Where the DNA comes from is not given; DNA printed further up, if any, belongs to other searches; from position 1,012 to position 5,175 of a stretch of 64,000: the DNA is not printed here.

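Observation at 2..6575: Coupled GT2(DUF2062) gene and single-polypeptide MMPL-exporter/PlsC-acyltransferase/SAM-methyltransferase fusion, followed by a CrtI-like oxidoreductase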

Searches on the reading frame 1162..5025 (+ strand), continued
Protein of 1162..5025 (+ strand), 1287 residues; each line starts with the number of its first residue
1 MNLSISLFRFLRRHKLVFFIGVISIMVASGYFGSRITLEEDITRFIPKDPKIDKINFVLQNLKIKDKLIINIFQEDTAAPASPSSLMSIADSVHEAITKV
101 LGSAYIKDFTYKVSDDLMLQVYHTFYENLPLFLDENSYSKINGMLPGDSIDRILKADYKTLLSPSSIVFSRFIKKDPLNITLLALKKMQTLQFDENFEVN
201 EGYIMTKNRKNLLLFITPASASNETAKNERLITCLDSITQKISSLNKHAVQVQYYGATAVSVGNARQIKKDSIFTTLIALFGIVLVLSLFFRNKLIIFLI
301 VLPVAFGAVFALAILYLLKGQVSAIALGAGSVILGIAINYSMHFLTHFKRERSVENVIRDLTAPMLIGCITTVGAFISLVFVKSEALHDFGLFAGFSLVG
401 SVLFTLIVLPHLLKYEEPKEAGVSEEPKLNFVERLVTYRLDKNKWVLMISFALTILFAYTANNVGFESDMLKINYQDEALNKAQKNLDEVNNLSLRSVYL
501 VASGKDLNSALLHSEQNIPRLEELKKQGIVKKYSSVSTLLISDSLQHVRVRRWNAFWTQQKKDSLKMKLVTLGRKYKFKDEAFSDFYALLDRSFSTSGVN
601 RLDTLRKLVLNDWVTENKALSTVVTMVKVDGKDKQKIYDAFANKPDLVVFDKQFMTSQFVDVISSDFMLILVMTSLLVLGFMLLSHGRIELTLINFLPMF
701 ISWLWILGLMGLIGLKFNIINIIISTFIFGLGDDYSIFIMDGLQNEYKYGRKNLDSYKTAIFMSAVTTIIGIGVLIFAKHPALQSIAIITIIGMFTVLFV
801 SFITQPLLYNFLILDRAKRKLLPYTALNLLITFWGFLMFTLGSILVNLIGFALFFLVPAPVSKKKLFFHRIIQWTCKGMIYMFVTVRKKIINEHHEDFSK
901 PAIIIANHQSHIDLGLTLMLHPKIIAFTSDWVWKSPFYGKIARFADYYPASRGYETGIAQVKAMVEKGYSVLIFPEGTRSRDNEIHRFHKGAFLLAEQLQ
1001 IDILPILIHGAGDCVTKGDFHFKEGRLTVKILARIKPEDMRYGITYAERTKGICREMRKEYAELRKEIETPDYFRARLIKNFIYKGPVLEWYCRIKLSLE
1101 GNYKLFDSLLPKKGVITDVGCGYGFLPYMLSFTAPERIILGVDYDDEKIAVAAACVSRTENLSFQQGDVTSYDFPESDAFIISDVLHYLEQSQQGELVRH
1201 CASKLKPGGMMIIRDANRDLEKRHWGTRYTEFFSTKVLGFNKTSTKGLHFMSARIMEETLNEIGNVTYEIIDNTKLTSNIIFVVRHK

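Call 46: find_encoding_contigs(protein=P0271, flank=10000, max_places=2)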
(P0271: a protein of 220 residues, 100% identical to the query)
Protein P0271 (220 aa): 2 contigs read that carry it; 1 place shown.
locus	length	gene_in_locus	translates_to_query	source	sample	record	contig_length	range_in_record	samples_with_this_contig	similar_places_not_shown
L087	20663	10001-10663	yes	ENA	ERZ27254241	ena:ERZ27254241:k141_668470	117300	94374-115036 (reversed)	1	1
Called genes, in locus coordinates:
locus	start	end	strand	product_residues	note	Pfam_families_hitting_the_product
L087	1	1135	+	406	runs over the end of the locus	PF00109:ketoacyl-synt, PF02801:Ketoacyl-synt_C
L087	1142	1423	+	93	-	PF00550:PP-binding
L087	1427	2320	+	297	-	PF03279:Lip_A_acyltrans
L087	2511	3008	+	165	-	-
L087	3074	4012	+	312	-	-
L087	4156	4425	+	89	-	-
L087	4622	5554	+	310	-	-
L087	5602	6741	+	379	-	PF00108:Thiolase_N (faint), PF08541:ACP_syn_III_C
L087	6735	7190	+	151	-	PF22817:ApeP-like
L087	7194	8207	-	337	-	PF01464:SLT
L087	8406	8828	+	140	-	PF13279:4HBT_2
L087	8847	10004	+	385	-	PF00109:ketoacyl-synt, PF08545:ACP_syn_III (faint), PF02801:Ketoacyl-synt_C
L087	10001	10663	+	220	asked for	-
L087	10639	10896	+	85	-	PF00550:PP-binding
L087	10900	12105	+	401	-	PF00109:ketoacyl-synt, PF00108:Thiolase_N (weak), PF02801:Ketoacyl-synt_C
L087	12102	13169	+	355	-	PF00109:ketoacyl-synt, PF13723:Ketoacyl-synt_2 (weak)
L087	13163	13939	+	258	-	PF01522:Polysacc_deac_1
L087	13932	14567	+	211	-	PF03548:LolA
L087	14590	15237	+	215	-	-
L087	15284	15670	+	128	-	PF22818:ApeI-like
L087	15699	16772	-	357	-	PF03190:Thioredox_DsbH, PF00085:Thioredoxin (faint), PF13899:Thioredoxin_7, PF13098:Thioredoxin_2, PF13899:Thioredoxin_7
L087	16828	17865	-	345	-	PF14391:DUF4421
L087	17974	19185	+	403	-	PF00535:Glycos_transf_2, PF09835:DUF2062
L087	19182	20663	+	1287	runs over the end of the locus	PF03176:MMPL, PF01553:Acyltransferase, PF00891:Methyltransf_2 (weak), PF05175:MTS (weak), PF08241:Methyltransf_11, PF08242:Methyltransf_12, PF13649:Methyltransf_25, PF13847:Methyltransf_31, +1 more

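Call 47: search_protein_families(library=ncbifam, proteins=[L087:1427-2320:+, L087:2511-3008:+, L087:3074-4012:+, L087:4156-4425:+, L087:4622-5554:+, L087:5602-6741:+, L087:6735-7190:+, L087:8406-8828:+, L087:14590-15237:+, L087:16828-17865:-], max_evalue=0.001)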
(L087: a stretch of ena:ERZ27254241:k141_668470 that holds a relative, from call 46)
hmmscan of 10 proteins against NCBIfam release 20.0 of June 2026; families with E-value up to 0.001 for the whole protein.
L087:1427-2320:+ (297 aa): 8 families
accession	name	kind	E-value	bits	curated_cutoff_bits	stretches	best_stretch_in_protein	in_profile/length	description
NF005919.0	PRK07920.1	equivalog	3.2e-20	72.4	209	1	90-290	95-287/311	phosphatidylinositol mannoside acyltransferase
NF006270.0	PRK08419.1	equivalog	2.8e-18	66.3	248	1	74-293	74-285/298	lipid A biosynthesis lauroyl acyltransferase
NF006487.0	PRK08905.1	equivalog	5.8e-10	38.7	281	1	97-297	85-274/290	lysophospholipid acyltransferase family protein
NF005120.0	PRK06553.1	equivalog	2.5e-09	36.9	273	1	97-297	115-307/308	lipid A biosynthesis lauroyl acyltransferase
NF005150.0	PRK06628.1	equivalog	5.3e-09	35.9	350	1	107-297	106-289/290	lipid A biosynthesis lauroyl acyltransferase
TIGR02207.1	lipid_A_htrB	subfamily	2e-07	30.7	297.8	1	93-269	99-271/303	LpxL/LpxP family Kdo(2)-lipid IV(A) lauroyl/palmitoleoyl acyltransferase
NF006437.0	PRK08733.1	equivalog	4.3e-05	22.8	540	1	97-263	109-269/306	LpxL/LpxP family Kdo(2)-lipid IV(A) lauroyl/palmitoleoyl acyltransferase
NF004191.0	PRK05646.1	equivalog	0.00019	20.7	491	1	100-215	109-220/310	lipid A biosynthesis lauroyl acyltransferase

L087:2511-3008:+ (165 aa): 0 families

L087:3074-4012:+ (312 aa): 0 families

L087:4156-4425:+ (89 aa): 1 family
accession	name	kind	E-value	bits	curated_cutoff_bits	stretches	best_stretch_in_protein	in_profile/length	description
TIGR02449.1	TIGR02449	hypoth_equivalog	0.00029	21.1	55.4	0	43-80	5-42/65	TIGR02449 family protein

L087:4622-5554:+ (310 aa): 0 families

L087:5602-6741:+ (379 aa): 16 families
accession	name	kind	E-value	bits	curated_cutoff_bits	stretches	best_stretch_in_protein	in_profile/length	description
NF053539.1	resorcinol_DarB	exception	4.4e-171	569.1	550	1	5-379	3-377/377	dialkylresorcinol biosynthesis protein DarB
NF005293.2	PRK06816.1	subfamily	1.2e-163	544.6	450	1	5-379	1-378/378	StlD/DarB family beta-ketosynthase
NF006829.0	PRK09352.1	subfamily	2.6e-28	99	249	2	7-162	7-151/322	beta-ketoacyl-ACP synthase 3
TIGR00747.1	fabH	subfamily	6.7e-24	84.5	292.1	2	7-161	5-148/322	beta-ketoacyl-ACP synthase III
NF006720.0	PRK09258.1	equivalog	3.5e-17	62.7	285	1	5-361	6-322/338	3-oxoacyl-ACP synthase III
NF005541.0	PRK07204.1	equivalog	3.7e-16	59.4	402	2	5-156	5-146/329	beta-ketoacyl-ACP synthase III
NF004623.0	PRK05963.1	equivalog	7.6e-16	58.3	437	2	13-135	14-125/328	beta-ketoacyl-ACP synthase III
TIGR01930.1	AcCoA-C-Actrans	subfamily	8.3e-08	31.6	240.55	1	63-179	19-137/385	acetyl-CoA C-acyltransferase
NF003274.0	PRK04262.1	equivalog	1.5e-07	30.8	244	1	280-375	216-306/347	hydroxymethylglutaryl-CoA synthase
NF005308.0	PRK06840.1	equivalog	7e-07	28.6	315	0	5-136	5-126/339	3-oxoacyl-ACP synthase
NF004720.0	PRK06064.1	subfamily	2.7e-06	26.4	420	1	62-162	19-122/389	thiolase domain-containing protein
NF005703.0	PRK07515.1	equivalog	9.6e-06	24.7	304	1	56-158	89-189/373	beta-ketoacyl-ACP synthase III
NF004810.0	PRK06157.1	equivalog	5.1e-05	22.6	403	1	63-157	25-120/400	acetyl-CoA acetyltransferase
NF042429.2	DHPHCoAsyn_DpgA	equivalog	0.00014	20.9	425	0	192-362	182-335/350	3,5-dihydroxyphenylacetyl-CoA synthase DpgA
NF053570.1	AcCoTHIOL_METTL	equivalog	0.00069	18.6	600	0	68-161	25-121/385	acetyl-CoA acetyltransferase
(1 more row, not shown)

L087:6735-7190:+ (151 aa): 3 families
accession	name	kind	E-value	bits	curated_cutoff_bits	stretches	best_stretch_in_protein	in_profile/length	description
NF000582.1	PRK00006.1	equivalog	1.1e-07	31.8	113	1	12-142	2-135/137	3-hydroxyacyl-ACP dehydratase FabZ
TIGR01750.1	fabZ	equivalog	3.1e-07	30.3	155.15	1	11-142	2-139/141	3-hydroxyacyl-ACP dehydratase FabZ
NF009667.0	PRK13188.1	equivalog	0.00079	18.2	465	0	6-144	317-459/464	bifunctional UDP-3-O-[3-hydroxymyristoyl] N-acetylglucosamine deacetylase/3-hydroxyacyl-ACP dehydratase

L087:8406-8828:+ (140 aa): 3 families
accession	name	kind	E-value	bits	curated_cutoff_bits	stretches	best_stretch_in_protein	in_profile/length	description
NF047424.1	MenI_Staph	exception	3.5e-19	69.2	225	1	7-135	4-131/148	1,4-dihydroxy-2-naphthoyl-CoA hydrolase MenI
TIGR00051.1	TIGR00051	subfamily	2.7e-16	60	68.7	1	12-116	3-106/117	YbgC/FadM family acyl-CoA thioesterase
TIGR02799.1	thio_ybgC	equivalog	6.3e-08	32.9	141.35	1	10-118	4-111/126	tol-pal system-associated acyl-CoA thioesterase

L087:14590-15237:+ (215 aa): 1 family
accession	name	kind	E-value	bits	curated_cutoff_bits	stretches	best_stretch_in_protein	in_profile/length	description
NF053540.1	LolB2_flexi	equivalog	1.7e-23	83.4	60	1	7-212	4-201/203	flexirubin biosynthesis protein LolB2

L087:16828-17865:- (345 aa): 0 families

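Call 58: search_protein_families(library=pfam, proteins=[L029:4124-6073:+, L029:6339-6749:+, L029:7077-7421:+, L029:8149-8928:-, L029:8928-9770:-, L029:13864-14379:-, L029:14565-15014:+, L029:15131-17176:+, L029:18409-18795:-, L029:19285-20517:+], max_evalue=0.001)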
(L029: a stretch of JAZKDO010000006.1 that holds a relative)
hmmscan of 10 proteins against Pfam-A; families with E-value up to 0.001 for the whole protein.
L029:4124-6073:+ (649 aa): 4 families
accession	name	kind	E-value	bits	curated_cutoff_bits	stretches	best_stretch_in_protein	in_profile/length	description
PF00587.30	tRNA-synt_2b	-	5.6e-47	160.5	29.3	1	326-535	7-178/179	tRNA synthetase class II core domain (G, H, P, S and T)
PF03129.25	HGTP_anticodon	-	6.2e-24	84.4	21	1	548-636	1-92/94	Anticodon binding domain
PF07973.19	tRNA_SAD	-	8.4e-18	64.5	24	1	169-218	1-44/44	Threonyl and Alanyl tRNA synthetase second additional domain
PF02824.27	TGS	-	7.6e-15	55.1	22.2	1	2-61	1-60/60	TGS domain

L029:6339-6749:+ (136 aa): 2 families
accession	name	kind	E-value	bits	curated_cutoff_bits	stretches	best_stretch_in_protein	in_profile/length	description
PF00707.27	IF3_C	-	6.5e-32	109.8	34.8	1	47-132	1-86/86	Translation initiation factor IF-3, C-terminal domain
PF05198.21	IF3_N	-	4.3e-16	59.3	26.9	1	1-39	31-69/70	Translation initiation factor IF-3, N-terminal domain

L029:7077-7421:+ (114 aa): 1 family
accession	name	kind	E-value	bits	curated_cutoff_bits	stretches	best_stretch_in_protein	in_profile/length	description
PF00453.23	Ribosomal_L20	-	4.5e-43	146.2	30.8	1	3-108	1-106/107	Ribosomal protein L20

L029:8149-8928:- (259 aa): 1 family
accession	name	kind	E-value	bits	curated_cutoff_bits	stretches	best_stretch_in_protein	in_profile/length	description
PF01925.25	TauE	-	8.3e-24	85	32.6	1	8-253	3-237/237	Sulfite exporter TauE/SafE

L029:8928-9770:- (280 aa): 1 family
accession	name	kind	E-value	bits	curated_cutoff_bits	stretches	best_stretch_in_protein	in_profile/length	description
PF01869.26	BcrAD_BadFG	-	3.1e-05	24.1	31.5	1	7-156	4-152/271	BadF/BadG/BcrA/BcrD ATPase family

L029:13864-14379:- (171 aa): 1 family
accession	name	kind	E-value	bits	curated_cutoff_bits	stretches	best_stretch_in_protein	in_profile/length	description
PF25459.1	AIM3_BBC1_C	-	2.7e-15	57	27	1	43-170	25-170/180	AIM3/BBC1 Cysteine proteinase-fold domain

L029:14565-15014:+ (149 aa): 2 families
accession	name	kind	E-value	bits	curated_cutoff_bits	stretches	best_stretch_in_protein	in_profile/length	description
PF13619.11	KTSC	-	5.1e-15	55.4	25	1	83-137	2-58/58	KTSC domain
PF00226.36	DnaJ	-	5.9e-09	36.3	27.8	1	9-63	4-54/63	DnaJ domain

L029:15131-17176:+ (681 aa): 1 family
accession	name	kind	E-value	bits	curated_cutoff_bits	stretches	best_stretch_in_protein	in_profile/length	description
PF01432.26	Peptidase_M3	-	1.4e-143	480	27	1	227-675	1-456/457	Peptidase family M3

L029:18409-18795:- (128 aa): 1 family
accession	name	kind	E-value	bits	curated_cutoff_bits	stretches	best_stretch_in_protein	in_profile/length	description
PF01042.26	Ribonuc_L-PSP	-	1.3e-38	132.1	27.3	1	8-127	2-120/121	Endoribonuclease L-PSP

L029:19285-20517:+ (410 aa): 4 families
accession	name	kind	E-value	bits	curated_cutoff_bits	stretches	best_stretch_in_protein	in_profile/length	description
PF00270.35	DEAD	-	9.4e-51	172.3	26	1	25-192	1-166/167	DEAD/DEAH box helicase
PF00271.37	Helicase_C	-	1.5e-30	106.1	23.5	1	230-335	4-109/110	Helicase conserved C-terminal domain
PF04851.21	ResIII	-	1.9e-09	38.1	22.5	1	24-187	4-163/164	Type III restriction enzyme, res subunit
PF13245.12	AAA_19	-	7.4e-05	23.4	25.1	0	29-176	2-117/134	AAA domain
